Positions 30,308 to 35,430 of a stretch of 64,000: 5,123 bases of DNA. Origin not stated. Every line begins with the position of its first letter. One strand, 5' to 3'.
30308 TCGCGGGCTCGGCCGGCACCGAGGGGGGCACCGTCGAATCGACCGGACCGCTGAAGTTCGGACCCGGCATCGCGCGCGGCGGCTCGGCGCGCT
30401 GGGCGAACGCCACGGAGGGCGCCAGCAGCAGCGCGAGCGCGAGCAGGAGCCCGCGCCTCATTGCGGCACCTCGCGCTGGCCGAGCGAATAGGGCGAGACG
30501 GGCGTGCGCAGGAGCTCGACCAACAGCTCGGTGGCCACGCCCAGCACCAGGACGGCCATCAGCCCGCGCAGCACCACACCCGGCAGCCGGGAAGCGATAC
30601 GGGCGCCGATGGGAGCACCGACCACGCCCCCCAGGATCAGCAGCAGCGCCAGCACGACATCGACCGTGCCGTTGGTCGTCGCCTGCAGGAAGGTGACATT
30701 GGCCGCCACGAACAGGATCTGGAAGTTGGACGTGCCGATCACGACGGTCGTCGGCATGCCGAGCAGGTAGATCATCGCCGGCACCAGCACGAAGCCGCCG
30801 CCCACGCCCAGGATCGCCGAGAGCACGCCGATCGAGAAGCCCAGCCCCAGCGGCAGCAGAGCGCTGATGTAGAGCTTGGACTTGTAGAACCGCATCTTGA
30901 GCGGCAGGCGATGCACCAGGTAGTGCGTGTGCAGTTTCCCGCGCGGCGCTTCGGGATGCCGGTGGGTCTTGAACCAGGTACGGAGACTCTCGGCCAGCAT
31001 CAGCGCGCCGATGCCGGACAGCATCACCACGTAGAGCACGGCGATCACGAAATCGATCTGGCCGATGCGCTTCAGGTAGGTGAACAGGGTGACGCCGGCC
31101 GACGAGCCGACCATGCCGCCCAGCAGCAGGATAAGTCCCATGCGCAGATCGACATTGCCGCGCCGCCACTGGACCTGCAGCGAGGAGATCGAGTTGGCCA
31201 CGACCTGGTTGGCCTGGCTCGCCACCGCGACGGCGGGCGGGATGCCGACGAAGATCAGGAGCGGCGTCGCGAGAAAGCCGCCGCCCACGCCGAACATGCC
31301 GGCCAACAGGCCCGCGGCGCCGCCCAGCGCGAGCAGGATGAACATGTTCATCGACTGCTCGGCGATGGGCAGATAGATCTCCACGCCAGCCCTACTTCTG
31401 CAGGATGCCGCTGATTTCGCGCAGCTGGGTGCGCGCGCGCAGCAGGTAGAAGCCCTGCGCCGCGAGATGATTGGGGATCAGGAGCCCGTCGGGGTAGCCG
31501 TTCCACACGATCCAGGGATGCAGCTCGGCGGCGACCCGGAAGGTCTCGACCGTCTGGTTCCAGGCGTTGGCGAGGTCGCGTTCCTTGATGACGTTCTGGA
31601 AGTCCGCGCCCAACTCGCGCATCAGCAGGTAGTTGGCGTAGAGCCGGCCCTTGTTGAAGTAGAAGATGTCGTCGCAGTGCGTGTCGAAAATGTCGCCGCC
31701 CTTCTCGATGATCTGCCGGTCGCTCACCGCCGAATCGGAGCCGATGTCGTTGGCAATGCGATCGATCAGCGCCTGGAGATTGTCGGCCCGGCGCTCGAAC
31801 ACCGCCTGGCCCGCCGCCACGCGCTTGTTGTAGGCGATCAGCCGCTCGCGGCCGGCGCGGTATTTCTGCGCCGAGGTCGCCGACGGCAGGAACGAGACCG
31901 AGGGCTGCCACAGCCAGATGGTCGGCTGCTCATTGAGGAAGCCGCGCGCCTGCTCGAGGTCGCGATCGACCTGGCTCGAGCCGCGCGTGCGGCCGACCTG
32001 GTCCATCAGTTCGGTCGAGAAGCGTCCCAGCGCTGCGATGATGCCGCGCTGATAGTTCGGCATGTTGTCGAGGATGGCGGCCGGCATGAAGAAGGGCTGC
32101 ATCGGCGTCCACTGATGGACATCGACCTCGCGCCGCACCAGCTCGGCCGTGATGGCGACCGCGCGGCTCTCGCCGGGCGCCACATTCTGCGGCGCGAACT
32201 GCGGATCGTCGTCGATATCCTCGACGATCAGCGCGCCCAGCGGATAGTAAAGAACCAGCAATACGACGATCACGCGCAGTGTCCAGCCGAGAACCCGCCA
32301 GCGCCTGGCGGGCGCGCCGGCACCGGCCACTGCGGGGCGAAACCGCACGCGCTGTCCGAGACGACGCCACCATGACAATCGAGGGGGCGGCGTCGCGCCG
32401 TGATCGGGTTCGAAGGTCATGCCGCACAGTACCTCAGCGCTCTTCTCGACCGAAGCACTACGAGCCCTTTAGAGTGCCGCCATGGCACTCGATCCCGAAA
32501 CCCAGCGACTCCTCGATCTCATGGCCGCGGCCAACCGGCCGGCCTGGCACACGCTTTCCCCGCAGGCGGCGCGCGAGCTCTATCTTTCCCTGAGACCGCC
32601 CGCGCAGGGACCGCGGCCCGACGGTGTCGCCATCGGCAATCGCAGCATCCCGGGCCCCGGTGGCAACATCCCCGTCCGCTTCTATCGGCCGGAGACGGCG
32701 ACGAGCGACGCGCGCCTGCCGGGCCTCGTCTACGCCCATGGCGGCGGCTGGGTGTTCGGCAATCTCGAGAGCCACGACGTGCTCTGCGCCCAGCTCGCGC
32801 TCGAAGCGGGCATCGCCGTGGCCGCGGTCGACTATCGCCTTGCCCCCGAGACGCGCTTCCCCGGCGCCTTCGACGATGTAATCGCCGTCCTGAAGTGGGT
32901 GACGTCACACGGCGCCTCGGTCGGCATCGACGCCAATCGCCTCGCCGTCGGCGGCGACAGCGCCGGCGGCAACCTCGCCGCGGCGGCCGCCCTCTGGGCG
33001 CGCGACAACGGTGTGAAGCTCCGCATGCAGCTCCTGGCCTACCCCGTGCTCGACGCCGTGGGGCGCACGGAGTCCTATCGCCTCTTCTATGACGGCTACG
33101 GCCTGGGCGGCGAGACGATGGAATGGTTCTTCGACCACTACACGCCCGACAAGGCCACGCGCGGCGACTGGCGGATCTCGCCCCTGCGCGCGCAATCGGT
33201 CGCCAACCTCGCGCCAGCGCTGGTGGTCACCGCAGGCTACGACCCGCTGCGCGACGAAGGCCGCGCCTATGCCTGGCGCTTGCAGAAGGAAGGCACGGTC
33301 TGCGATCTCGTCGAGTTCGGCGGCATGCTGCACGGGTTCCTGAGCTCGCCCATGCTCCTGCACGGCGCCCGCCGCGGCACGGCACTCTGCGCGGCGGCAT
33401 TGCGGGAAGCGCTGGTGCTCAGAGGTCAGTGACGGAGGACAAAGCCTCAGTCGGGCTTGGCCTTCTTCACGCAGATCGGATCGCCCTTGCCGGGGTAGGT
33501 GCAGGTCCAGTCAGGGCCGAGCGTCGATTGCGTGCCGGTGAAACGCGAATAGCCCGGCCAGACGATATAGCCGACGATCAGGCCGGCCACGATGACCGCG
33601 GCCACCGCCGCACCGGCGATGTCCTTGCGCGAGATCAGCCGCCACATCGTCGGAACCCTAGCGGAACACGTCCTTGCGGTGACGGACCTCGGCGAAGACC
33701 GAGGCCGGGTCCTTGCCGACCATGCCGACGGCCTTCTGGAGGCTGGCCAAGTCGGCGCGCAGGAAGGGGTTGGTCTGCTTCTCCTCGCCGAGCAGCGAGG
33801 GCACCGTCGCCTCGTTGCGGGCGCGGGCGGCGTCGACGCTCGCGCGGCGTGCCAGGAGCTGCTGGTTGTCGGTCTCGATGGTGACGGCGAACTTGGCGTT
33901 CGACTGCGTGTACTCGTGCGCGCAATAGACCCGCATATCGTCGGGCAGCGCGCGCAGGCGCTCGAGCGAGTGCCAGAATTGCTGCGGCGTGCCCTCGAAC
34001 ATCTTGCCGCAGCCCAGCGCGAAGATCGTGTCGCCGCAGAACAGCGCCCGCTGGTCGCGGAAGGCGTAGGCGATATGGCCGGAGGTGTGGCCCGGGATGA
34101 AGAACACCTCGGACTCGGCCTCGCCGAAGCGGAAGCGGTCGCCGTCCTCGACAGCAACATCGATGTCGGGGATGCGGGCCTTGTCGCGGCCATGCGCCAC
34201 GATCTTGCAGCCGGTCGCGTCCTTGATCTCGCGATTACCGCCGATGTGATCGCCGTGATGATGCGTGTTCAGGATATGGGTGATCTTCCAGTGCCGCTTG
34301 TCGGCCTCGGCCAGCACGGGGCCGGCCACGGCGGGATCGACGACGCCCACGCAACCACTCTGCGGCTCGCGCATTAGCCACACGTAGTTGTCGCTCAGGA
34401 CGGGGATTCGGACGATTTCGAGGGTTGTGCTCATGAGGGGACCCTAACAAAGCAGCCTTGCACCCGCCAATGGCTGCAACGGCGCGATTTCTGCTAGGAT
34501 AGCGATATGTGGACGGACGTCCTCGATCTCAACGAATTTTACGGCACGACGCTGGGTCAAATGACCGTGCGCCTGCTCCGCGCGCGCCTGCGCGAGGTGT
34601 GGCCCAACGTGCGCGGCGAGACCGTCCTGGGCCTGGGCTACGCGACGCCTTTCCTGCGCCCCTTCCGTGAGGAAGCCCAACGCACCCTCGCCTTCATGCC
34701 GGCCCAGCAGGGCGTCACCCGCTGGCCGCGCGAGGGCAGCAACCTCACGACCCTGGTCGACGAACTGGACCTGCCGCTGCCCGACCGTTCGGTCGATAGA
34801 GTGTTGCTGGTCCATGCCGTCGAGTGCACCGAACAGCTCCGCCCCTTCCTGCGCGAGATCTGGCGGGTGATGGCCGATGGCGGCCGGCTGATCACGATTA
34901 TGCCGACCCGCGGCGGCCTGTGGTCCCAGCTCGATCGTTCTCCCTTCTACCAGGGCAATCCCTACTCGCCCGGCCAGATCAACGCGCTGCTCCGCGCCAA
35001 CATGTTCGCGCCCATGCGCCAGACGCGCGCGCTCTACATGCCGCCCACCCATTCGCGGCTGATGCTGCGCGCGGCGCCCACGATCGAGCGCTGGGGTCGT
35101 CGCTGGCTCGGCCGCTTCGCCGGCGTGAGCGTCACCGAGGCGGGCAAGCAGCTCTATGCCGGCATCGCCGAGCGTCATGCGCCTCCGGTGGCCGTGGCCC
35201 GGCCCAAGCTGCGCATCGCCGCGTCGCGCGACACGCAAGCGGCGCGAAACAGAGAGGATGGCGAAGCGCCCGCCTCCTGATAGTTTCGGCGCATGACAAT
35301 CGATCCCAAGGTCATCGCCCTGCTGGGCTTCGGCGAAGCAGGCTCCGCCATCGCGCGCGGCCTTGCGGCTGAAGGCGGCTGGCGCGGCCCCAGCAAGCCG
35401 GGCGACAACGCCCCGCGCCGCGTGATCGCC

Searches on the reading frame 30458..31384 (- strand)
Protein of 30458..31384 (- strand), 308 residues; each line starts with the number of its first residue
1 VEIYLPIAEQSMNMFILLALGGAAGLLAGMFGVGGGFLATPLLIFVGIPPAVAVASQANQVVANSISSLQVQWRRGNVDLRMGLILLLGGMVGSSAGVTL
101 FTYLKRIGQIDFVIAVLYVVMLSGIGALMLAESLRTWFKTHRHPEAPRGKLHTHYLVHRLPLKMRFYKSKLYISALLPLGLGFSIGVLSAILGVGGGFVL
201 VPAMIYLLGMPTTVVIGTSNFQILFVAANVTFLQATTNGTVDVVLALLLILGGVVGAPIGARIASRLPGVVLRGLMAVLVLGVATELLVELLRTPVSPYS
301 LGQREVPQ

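Call 75: search_protein_families(library=pfam, proteins=[window:30458-31384:-], max_evalue=0.0001)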
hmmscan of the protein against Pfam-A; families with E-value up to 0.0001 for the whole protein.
window:30458-31384:- (308 aa): 1 family
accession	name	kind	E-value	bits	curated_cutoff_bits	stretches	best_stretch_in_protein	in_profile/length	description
PF01925.25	TauE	-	1.3e-49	169.5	32.6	1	17-285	1-235/237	Sulfite exporter TauE/SafE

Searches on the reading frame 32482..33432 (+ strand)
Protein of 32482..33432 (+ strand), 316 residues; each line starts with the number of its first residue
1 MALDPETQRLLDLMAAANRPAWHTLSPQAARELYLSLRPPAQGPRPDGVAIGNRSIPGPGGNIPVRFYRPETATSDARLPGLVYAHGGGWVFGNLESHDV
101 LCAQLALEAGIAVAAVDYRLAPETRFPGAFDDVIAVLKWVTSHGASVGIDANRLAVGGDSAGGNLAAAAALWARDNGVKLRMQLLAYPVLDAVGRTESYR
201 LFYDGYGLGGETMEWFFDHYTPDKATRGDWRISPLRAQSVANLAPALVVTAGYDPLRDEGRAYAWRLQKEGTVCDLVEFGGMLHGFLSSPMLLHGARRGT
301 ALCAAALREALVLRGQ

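Call 76: search_protein_families(library=pfam, proteins=[window:32482-33432:+], max_evalue=0.0001)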
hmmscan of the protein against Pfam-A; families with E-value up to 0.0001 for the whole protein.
window:32482-33432:+ (316 aa): 4 families
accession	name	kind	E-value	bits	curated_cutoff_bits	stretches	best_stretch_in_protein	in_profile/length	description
PF07859.19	Abhydrolase_3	-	4.8e-72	242.5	25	1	82-287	1-209/210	alpha/beta hydrolase fold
PF20434.5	BD-FAE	-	5.4e-22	78.8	26.8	1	68-176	4-113/215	BD-FAE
PF00135.34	COesterase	-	8.2e-08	32.1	27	1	68-171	91-202/515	Carboxylesterase family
PF00326.27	Peptidase_S9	-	3.8e-06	27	22.6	1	130-287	45-190/213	Prolyl oligopeptidase family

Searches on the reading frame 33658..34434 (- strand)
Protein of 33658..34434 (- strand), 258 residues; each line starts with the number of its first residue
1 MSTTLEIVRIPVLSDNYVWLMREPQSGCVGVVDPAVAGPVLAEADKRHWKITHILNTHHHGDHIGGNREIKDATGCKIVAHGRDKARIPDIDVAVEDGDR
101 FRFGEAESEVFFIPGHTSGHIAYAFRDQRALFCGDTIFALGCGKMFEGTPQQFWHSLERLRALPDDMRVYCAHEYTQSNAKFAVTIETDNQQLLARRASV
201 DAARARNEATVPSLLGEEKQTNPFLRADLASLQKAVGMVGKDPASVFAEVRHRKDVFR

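Call 76: search_protein_families(library=pfam, proteins=[window:33658-34434:-], max_evalue=0.0001)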
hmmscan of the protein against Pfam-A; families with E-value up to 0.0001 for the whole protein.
window:33658-34434:- (258 aa): 2 families
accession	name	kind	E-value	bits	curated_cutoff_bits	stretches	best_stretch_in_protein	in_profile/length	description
PF16123.11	HAGH_C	-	8.6e-27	93.8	25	1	174-257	1-83/83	Hydroxyacylglutathione hydrolase C-terminus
PF00753.33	Lactamase_B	-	1.5e-23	84.2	22.7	1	17-173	7-196/196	Metallo-beta-lactamase superfamily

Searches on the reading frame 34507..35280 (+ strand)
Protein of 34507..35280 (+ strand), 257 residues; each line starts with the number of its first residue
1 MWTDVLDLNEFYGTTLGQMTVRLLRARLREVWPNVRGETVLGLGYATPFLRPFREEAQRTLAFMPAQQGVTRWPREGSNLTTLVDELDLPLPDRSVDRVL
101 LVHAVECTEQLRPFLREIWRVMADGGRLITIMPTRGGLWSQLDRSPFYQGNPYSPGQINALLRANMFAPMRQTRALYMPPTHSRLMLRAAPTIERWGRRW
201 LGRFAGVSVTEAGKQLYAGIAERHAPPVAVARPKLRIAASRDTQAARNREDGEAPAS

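Call 76: search_protein_families(library=pfam, proteins=[window:34507-35280:+], max_evalue=0.0001)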
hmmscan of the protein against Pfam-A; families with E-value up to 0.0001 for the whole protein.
window:34507-35280:+ (257 aa): 1 family
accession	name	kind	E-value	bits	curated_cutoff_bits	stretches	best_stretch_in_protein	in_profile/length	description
PF08241.18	Methyltransf_11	-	3.1e-08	34.6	21.2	1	83-129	48-94/95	Methyltransferase domain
